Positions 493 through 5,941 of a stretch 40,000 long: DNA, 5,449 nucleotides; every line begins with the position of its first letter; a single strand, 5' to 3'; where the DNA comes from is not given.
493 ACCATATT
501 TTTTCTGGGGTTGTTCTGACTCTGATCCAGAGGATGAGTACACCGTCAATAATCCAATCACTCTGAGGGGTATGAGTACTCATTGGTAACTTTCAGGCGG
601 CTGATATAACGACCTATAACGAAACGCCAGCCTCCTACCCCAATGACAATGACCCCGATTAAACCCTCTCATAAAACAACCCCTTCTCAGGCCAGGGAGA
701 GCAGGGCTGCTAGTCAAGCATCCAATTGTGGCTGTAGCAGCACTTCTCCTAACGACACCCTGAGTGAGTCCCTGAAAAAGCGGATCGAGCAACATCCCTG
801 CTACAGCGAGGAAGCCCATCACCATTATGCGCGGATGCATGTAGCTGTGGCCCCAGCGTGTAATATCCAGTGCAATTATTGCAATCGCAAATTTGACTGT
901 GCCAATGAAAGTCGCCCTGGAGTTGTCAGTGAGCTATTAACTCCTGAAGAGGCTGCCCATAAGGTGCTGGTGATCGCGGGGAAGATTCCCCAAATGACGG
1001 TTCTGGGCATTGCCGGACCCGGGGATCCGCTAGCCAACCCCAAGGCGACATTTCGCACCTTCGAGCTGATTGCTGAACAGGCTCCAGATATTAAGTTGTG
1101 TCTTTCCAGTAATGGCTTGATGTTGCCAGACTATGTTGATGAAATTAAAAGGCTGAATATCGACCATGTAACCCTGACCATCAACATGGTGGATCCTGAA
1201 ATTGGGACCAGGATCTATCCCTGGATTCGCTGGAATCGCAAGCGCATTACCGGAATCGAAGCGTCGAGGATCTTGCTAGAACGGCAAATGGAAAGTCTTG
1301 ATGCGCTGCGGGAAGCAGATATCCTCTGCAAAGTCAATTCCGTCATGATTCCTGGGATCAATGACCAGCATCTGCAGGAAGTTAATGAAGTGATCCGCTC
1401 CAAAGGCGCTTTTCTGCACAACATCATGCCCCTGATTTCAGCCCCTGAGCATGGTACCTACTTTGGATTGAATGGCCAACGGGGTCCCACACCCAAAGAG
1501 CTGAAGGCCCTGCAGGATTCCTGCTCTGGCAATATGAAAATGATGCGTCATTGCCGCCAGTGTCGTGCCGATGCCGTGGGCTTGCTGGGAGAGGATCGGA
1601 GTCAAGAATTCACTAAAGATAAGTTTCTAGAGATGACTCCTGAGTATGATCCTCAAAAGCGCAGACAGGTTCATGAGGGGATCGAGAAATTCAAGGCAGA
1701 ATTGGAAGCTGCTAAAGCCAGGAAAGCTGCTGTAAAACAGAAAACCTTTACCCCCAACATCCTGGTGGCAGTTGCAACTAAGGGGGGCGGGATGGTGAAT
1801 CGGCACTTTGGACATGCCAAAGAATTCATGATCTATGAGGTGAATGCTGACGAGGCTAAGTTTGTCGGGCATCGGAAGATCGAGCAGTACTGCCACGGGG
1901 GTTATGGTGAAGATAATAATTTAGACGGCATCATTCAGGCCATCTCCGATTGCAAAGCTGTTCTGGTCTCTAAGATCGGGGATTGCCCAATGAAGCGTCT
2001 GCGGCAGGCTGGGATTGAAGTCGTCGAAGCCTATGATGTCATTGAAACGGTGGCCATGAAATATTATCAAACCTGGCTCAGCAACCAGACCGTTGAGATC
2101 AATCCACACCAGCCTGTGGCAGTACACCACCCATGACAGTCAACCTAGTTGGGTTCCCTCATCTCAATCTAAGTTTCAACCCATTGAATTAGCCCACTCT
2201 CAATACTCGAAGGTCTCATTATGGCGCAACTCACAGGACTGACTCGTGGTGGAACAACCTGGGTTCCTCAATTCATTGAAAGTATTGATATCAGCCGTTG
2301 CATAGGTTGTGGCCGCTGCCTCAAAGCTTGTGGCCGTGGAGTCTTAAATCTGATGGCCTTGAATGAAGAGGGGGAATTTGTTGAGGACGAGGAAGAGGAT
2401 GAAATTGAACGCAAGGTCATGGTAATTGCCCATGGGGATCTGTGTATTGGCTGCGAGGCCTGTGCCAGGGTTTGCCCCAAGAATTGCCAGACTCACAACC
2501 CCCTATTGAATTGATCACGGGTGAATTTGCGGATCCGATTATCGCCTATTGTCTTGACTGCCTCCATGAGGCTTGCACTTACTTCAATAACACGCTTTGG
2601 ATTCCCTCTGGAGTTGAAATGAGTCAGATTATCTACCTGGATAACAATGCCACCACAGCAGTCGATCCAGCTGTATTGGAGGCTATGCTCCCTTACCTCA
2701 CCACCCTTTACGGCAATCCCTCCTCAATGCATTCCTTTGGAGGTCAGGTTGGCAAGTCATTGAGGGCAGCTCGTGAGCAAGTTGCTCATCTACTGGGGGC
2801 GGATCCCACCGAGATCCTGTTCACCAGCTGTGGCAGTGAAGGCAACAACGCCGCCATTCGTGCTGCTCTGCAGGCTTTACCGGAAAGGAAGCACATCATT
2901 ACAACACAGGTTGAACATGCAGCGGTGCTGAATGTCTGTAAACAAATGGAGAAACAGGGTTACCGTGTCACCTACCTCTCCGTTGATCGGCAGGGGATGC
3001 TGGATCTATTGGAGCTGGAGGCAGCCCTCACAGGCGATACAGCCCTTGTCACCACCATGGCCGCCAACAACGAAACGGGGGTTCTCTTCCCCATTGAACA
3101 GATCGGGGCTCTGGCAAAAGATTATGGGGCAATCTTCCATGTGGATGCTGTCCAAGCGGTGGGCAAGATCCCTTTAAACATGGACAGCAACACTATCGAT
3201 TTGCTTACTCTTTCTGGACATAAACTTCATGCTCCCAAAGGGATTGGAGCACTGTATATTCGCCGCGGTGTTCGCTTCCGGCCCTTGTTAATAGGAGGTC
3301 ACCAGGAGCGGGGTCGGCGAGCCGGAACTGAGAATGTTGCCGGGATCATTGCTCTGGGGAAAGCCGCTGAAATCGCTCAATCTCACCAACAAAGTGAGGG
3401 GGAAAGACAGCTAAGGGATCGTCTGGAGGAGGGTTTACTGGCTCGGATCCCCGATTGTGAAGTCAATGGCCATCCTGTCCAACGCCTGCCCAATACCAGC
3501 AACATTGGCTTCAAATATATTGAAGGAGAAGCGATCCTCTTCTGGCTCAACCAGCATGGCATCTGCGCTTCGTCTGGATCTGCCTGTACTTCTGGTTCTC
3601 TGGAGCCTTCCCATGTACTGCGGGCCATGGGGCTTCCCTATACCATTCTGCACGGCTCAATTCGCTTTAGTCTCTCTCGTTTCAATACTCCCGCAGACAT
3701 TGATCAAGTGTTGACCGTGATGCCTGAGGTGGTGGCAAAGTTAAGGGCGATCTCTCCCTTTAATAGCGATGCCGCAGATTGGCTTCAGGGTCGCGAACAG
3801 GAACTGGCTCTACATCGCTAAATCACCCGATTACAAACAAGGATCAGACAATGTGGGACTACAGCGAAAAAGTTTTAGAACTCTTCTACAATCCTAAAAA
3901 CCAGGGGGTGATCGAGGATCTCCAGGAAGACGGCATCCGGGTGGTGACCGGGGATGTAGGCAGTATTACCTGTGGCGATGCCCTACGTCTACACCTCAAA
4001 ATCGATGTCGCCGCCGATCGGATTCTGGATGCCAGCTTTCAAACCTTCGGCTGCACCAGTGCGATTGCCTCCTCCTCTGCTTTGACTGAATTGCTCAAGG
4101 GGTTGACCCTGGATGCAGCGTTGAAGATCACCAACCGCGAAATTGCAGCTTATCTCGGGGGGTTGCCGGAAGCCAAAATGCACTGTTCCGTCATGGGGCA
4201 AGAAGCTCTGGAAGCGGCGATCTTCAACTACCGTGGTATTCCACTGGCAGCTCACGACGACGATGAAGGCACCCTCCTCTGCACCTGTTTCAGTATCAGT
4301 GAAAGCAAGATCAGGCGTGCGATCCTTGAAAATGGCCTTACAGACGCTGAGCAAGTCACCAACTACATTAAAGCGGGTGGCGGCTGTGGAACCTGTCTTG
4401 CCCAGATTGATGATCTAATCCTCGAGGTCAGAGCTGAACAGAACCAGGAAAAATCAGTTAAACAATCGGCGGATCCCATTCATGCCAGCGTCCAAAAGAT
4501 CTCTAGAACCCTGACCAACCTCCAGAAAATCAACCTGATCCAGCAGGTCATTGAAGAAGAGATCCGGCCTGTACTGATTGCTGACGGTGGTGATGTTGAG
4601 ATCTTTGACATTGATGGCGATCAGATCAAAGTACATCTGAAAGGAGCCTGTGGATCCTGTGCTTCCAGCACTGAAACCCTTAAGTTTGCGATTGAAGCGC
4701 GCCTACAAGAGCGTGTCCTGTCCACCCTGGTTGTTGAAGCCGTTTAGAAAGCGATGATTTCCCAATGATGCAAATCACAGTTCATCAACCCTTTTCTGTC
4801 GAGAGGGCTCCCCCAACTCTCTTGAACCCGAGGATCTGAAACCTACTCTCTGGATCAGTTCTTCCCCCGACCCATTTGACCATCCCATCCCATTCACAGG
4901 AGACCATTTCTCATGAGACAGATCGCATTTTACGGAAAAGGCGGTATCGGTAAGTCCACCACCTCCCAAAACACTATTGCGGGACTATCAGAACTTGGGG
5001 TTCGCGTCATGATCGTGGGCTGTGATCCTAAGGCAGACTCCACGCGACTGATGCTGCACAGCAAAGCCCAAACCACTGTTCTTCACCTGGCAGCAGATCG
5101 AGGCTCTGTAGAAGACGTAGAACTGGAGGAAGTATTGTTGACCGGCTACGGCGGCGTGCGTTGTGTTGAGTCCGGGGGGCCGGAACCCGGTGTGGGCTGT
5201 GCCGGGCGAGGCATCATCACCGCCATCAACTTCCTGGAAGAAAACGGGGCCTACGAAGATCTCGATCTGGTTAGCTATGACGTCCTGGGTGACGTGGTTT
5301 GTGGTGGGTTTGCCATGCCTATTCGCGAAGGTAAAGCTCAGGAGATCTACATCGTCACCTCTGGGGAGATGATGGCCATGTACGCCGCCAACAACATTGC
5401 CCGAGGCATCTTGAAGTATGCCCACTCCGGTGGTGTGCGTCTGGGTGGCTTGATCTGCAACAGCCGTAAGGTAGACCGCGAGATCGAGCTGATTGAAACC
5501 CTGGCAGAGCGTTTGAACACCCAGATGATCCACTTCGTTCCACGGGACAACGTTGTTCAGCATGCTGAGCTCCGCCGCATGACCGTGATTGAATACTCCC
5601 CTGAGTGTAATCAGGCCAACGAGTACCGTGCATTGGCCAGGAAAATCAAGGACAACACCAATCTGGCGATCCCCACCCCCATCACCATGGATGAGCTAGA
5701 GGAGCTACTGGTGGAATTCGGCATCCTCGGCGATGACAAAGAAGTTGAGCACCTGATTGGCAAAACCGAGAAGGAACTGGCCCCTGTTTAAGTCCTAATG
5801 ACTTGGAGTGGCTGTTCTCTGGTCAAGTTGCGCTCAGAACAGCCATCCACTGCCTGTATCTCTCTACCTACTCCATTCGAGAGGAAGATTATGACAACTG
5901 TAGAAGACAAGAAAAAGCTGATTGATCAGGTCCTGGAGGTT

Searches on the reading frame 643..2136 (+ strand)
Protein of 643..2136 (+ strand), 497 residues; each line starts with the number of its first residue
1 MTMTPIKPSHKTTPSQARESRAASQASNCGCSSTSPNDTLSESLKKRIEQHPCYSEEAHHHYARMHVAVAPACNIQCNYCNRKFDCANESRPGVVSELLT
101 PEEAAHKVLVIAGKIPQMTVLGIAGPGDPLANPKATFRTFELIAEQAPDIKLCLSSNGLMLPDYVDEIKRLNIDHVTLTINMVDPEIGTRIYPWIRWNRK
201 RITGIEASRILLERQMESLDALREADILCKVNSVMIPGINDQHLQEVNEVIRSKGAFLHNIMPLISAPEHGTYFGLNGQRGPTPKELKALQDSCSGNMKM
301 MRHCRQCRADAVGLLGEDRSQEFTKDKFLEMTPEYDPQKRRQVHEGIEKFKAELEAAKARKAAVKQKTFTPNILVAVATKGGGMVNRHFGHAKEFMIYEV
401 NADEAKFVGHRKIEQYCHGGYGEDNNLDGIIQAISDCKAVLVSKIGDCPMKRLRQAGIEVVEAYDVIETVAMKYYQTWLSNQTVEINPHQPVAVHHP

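Call 13: search_protein_families(library=pfam, proteins=[window:643-2136:+], max_evalue=0.00001)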
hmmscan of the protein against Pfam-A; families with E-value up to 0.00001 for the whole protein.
window:643-2136:+ (497 aa): 2 families
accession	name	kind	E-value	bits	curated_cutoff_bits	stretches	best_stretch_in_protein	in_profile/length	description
PF02579.22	Nitro_FeMo-Co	-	3.4e-24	85.4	26.3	1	382-475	2-93/94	Dinitrogenase iron-molybdenum cofactor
PF04055.27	Radical_SAM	-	1.5e-22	81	29.5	1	69-247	3-162/166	Radical SAM superfamily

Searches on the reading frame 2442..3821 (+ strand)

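Call 13: search_protein_families(library=pfam, proteins=[window:2442-3821:+], max_evalue=0.00001)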
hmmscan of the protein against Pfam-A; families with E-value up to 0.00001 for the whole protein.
window:2442-3821:+ (459 aa): 4 families
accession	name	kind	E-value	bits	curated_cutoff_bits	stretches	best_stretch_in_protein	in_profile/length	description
PF00266.25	Aminotran_5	-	3.2e-94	316.4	21.5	1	64-423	1-371/371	Aminotransferase class-V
PF00155.27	Aminotran_1_2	-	4.4e-08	33.1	19.7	1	107-236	44-186/361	Aminotransferase class I and II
PF01212.27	Beta_elim_lyase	-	7.3e-08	32.5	27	1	106-334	33-271/288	Beta-eliminating lyase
PF01041.23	DegT_DnrJ_EryC1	-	4e-07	30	19.8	1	104-241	23-151/360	DegT/DnrJ/EryC1/StrS aminotransferase family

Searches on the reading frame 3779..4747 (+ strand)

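Call 13: search_protein_families(library=pfam, proteins=[window:3779-4747:+], max_evalue=0.00001)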
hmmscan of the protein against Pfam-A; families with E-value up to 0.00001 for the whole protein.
window:3779-4747:+ (322 aa): 3 families
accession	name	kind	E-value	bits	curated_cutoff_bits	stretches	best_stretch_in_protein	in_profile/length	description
PF01592.21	NifU_N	-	1.8e-50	170.7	22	1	28-155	2-124/127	NifU-like N terminal domain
PF01106.22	NifU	-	2.6e-24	85.6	27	1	254-319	1-66/67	NifU-like domain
PF04324.20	Fer2_BFD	-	1.8e-17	63.8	26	1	167-214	2-48/50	BFD-like [2Fe-2S] binding domain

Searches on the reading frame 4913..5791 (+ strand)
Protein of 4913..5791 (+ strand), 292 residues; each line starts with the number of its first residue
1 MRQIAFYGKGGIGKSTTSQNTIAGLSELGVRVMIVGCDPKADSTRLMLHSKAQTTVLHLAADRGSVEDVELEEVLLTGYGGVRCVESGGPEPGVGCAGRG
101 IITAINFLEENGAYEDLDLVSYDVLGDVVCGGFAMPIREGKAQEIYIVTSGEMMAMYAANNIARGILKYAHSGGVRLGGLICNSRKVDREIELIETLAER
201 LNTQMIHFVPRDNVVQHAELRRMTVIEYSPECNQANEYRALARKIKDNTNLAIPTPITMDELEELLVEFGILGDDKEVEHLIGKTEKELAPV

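Call 13: search_protein_families(library=pfam, proteins=[window:4913-5791:+], max_evalue=0.00001)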
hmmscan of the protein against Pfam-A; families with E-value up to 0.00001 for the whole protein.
window:4913-5791:+ (292 aa): 5 families
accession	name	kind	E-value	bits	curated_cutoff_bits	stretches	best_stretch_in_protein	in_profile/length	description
PF00142.24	Fer4_NifH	-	4.3e-134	446.6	25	1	2-271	1-270/271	4Fe-4S iron sulfur cluster binding proteins, NifH/frxC family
PF13614.12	AAA_31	-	3.9e-09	37.1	27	1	2-73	2-76/177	AAA domain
PF01656.29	CbiA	-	5.1e-09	36.6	25.4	1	6-225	4-125/125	CobQ/CobB/MinD/ParA nucleotide binding domain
PF02374.21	ArsA_ATPase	-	9.7e-07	28.7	24.3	1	1-41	1-40/305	Anion-transporting ATPase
PF10609.15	ParA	-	4.9e-06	26.6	27.1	0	8-54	11-57/246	NUBPL iron-transfer P-loop NTPase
